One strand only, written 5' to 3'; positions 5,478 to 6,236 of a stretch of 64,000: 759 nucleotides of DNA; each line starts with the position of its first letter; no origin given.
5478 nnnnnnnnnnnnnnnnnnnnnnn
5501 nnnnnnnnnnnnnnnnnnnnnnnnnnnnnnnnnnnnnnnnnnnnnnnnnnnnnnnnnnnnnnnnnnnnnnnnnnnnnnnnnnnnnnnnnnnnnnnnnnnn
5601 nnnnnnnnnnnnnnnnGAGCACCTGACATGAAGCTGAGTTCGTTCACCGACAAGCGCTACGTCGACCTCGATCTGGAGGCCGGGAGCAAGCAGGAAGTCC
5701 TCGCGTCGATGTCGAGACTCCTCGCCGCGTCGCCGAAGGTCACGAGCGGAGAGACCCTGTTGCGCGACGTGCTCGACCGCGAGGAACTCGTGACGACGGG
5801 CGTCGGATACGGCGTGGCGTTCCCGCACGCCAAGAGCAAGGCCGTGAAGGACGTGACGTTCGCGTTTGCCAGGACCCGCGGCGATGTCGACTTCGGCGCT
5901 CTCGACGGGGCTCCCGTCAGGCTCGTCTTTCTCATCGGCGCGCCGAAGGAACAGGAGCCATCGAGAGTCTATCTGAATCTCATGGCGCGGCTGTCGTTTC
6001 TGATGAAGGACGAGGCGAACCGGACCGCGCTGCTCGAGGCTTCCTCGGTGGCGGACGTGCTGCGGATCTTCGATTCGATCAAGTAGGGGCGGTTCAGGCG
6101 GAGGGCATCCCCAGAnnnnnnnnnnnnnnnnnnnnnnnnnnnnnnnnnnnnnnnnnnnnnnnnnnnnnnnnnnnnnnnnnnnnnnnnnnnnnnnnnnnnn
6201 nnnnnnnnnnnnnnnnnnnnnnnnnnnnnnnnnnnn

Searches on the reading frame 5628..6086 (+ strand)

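Call 64: search_protein_families(library=pfam, proteins=[window:5628-6086:+], max_evalue=0.00001)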
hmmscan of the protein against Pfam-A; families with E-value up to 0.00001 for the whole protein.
window:5628-6086:+ (152 aa): 1 family
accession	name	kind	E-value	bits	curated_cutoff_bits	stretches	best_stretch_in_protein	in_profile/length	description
PF00359.27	PTS_EIIA_2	-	7.8e-32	110.7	27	1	6-149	2-142/144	Phosphoenolpyruvate-dependent sugar phosphotransferase system, EIIA 2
